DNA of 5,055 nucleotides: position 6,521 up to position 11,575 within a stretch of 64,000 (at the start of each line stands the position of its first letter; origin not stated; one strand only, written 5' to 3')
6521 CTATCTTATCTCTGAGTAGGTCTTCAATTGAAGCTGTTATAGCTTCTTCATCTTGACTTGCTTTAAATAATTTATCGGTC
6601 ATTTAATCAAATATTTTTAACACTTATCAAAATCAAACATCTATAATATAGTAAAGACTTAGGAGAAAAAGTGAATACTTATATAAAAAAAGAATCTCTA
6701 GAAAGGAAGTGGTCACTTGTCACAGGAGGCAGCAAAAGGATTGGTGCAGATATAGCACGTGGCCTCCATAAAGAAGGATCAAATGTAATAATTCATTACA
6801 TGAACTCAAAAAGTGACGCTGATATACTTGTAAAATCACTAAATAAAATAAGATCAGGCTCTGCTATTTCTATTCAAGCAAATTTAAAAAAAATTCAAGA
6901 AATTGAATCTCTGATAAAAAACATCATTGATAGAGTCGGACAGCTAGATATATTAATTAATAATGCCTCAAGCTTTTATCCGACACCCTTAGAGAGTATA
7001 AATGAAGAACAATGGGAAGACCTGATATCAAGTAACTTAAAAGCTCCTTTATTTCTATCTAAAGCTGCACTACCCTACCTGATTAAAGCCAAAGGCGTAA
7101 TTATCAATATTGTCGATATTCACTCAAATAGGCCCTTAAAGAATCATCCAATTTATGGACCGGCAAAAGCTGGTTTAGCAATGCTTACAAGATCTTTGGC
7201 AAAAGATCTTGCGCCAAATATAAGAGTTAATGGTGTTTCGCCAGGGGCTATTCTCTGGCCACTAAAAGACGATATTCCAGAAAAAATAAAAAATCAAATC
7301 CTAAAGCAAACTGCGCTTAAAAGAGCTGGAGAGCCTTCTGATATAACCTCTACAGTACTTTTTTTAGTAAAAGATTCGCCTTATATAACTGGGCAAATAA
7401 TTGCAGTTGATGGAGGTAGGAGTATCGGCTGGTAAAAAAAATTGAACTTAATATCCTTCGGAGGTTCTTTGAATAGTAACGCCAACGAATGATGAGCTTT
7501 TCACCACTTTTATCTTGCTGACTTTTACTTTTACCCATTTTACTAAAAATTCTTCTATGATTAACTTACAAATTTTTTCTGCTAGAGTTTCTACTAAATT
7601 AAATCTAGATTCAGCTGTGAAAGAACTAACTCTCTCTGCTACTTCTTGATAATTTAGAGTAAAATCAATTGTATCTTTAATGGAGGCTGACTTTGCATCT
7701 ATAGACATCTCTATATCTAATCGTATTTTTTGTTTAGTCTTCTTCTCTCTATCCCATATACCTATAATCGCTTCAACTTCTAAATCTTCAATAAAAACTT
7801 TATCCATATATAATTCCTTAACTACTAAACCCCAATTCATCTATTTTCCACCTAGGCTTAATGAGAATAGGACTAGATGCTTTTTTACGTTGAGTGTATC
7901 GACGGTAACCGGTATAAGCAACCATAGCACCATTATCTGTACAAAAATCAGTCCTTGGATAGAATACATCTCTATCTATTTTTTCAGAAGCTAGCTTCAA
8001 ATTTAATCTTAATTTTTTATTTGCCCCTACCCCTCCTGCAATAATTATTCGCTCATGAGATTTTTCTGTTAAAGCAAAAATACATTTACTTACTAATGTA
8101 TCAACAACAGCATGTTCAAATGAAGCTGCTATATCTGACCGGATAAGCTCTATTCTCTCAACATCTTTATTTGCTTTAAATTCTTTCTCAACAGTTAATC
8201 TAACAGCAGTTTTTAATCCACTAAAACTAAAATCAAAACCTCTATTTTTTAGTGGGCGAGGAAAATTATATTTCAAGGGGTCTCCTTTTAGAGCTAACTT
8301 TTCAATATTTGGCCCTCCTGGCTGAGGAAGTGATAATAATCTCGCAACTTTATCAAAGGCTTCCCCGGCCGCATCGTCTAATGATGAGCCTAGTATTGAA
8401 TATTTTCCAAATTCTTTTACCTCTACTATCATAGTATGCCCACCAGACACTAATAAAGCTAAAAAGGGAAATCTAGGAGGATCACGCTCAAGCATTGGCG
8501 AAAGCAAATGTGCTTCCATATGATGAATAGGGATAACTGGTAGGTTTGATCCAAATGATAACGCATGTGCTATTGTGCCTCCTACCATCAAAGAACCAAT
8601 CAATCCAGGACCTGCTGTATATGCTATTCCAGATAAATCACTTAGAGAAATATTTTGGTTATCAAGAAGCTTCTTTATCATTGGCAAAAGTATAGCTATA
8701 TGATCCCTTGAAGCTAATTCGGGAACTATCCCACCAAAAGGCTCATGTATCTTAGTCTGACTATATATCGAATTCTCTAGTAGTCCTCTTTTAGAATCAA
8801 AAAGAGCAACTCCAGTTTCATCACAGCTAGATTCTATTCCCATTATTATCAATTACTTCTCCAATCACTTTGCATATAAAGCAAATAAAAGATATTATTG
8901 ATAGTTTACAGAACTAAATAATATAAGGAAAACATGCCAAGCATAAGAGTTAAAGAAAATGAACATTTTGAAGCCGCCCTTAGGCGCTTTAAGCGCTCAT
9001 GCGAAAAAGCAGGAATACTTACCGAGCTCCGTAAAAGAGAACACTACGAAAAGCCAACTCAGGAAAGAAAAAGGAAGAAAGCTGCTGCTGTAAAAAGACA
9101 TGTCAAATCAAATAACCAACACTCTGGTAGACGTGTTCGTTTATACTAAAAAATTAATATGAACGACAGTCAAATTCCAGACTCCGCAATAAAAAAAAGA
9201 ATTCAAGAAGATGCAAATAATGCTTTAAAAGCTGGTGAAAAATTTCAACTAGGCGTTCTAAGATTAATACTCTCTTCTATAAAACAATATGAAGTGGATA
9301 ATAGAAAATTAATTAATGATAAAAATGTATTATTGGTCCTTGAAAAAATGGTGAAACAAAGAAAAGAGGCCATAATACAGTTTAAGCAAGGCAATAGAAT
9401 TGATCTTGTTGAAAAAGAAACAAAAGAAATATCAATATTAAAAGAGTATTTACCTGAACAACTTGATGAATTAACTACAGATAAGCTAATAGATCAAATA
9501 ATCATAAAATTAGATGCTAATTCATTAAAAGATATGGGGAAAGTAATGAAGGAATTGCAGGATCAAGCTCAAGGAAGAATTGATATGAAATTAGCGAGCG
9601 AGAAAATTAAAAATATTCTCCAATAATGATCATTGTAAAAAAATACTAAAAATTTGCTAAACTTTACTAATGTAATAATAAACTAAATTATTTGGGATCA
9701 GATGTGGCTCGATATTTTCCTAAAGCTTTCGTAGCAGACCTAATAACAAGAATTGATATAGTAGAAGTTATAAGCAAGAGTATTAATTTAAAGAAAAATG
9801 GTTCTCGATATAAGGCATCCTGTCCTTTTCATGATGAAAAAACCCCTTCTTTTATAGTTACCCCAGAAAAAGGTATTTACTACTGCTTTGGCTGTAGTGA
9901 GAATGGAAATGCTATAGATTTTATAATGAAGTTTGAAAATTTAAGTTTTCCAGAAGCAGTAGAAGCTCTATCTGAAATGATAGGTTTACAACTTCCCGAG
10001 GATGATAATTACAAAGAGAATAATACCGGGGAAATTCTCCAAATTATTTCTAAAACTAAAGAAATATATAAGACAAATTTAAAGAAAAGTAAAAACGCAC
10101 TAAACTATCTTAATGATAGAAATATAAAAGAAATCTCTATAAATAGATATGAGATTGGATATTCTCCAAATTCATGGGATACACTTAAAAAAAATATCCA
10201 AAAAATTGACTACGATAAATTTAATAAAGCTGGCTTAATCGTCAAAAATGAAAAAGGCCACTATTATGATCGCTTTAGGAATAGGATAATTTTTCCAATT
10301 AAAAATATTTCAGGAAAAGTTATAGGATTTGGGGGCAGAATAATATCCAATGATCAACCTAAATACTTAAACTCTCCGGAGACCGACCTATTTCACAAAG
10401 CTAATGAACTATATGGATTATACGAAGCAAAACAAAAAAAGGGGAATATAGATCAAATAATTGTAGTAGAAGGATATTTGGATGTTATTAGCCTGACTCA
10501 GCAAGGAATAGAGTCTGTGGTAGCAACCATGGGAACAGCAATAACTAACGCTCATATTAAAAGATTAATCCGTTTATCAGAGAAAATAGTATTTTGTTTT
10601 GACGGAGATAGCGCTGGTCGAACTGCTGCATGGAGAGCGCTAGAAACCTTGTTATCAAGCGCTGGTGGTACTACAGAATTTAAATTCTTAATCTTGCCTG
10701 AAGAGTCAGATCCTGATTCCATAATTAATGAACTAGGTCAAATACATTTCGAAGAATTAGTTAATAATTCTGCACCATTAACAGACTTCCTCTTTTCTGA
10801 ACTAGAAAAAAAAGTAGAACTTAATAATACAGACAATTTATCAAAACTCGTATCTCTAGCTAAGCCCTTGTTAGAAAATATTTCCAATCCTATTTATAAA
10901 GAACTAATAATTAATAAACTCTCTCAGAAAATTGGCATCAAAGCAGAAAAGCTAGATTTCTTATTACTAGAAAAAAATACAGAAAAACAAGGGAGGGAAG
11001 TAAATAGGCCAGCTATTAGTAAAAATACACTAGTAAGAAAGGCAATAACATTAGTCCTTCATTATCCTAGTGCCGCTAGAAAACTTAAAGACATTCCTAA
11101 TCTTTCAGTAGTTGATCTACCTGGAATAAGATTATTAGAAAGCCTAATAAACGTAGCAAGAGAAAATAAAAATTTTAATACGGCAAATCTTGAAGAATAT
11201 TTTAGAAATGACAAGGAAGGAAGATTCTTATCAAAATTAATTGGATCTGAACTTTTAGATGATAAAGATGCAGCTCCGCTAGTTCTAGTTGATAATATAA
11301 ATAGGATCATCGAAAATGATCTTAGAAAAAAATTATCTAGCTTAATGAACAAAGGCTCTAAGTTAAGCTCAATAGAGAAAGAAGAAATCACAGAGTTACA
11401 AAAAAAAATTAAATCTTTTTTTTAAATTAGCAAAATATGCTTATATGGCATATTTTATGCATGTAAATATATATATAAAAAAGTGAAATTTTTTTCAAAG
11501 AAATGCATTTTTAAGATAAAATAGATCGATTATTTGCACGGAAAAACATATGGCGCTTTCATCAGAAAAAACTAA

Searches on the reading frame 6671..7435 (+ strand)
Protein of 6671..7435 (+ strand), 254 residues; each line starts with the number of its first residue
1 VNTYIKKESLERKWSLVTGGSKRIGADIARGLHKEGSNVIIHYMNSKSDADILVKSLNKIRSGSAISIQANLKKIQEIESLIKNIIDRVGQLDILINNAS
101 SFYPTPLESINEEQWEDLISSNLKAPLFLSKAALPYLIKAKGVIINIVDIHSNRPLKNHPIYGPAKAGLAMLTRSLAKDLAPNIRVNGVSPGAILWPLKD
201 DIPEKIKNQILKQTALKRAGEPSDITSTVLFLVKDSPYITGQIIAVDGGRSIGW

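Call 58: search_protein_families(library=pfam, proteins=[window:6671-7435:+], max_evalue=0.00001)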
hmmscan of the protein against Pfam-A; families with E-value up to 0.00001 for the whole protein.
window:6671-7435:+ (254 aa): 4 families
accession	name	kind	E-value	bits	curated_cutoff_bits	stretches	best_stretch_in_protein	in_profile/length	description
PF13561.12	adh_short_C2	-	1.8e-51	175.4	27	1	24-249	8-234/236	Enoyl-(Acyl carrier protein) reductase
PF00106.31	adh_short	-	1.4e-43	149.1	26.6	1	13-204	1-192/195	short chain dehydrogenase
PF23441.1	SDR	-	1.6e-12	47.8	27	1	15-249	10-254/258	SDR-like rossmann domain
PF08659.16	KR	-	1.2e-06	29.1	22.6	1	16-132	4-122/180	KR domain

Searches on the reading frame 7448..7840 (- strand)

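Call 98: search_protein_families(library=pfam, proteins=[window:7448-7840:-], max_evalue=0.001)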
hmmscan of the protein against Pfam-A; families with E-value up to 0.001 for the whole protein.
window:7448-7840:- (130 aa): 1 family
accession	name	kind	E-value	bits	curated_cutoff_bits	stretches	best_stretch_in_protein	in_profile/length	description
PF02152.23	FolB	-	1.1e-29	103.6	31.8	1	15-123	1-112/113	Dihydroneopterin aldolase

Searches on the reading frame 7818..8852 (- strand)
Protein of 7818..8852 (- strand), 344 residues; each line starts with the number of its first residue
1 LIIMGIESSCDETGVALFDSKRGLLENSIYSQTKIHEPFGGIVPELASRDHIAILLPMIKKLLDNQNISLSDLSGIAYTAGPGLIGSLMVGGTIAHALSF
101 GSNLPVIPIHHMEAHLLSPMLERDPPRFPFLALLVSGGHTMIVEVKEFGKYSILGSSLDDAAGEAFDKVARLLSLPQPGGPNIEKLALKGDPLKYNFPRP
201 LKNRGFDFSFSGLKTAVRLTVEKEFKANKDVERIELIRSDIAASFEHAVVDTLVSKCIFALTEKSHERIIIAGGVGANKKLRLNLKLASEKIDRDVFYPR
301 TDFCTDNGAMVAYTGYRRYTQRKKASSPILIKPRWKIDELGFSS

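Call 58: search_protein_families(library=pfam, proteins=[window:7818-8852:-], max_evalue=0.00001)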
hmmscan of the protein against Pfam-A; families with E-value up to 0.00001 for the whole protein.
window:7818-8852:- (344 aa): 1 family
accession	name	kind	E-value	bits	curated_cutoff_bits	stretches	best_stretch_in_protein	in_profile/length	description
PF00814.31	TsaD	-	5.3e-94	315.3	24.8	1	24-313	2-264/264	tRNA N6-adenosine threonylcarbamoyltransferase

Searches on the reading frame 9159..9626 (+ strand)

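Call 58: search_protein_families(library=pfam, proteins=[window:9159-9626:+], max_evalue=0.00001)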
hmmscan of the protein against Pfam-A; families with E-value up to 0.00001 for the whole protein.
window:9159-9626:+ (155 aa): 1 family
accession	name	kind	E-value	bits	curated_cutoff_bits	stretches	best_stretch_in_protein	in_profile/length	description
PF09424.15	YqeY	-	3e-45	154.3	27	1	12-154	1-143/143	Yqey-like protein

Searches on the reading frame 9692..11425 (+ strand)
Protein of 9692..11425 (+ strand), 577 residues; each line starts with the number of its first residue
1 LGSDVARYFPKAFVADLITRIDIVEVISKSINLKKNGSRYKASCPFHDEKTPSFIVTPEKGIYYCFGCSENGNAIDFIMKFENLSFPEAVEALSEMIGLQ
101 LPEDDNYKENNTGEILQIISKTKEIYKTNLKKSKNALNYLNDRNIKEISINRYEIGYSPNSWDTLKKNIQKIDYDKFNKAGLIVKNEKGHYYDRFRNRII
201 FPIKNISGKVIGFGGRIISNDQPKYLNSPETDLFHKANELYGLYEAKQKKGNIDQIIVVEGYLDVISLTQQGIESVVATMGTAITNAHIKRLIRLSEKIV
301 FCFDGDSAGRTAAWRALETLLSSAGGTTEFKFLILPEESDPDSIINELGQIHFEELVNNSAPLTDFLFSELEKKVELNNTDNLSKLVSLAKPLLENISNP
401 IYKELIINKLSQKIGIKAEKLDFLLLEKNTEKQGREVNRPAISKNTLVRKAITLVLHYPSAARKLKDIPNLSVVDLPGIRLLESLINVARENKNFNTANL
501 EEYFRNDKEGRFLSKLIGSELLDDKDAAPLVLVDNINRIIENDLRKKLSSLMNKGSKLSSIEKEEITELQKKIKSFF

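Call 58: search_protein_families(library=pfam, proteins=[window:9692-11425:+], max_evalue=0.00001)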
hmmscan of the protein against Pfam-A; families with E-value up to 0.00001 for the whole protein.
window:9692-11425:+ (577 aa): 8 families
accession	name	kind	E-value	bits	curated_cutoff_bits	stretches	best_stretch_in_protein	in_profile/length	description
PF08275.17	DNAG_N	-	1.7e-42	145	26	1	126-247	2-128/128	DNA primase catalytic core, N-terminal domain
PF01807.25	Zn_ribbon_DnaG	-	1.4e-36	124.7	24.9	1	11-104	3-96/98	CHC2 zinc finger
PF13155.12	Toprim_2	-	1.4e-20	73.9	22.1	1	257-344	1-87/88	Toprim-like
PF08278.16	DnaG_DnaB_bind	-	6.5e-19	68.9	29.1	1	448-569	1-124/124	DNA primase DnaG DnaB-binding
PF13662.12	Toprim_4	-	3e-18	66.3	25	1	254-321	1-75/85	Toprim domain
PF01751.28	Toprim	-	1.8e-14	54.1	23.1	1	255-330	1-93/96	Toprim domain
PF10410.14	DnaB_bind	-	7.3e-10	39.4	20.6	1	365-417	2-54/56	DnaB-helicase binding domain of primase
PF13362.12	Toprim_3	-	3.5e-06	27.8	27.2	1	256-347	2-91/95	Toprim domain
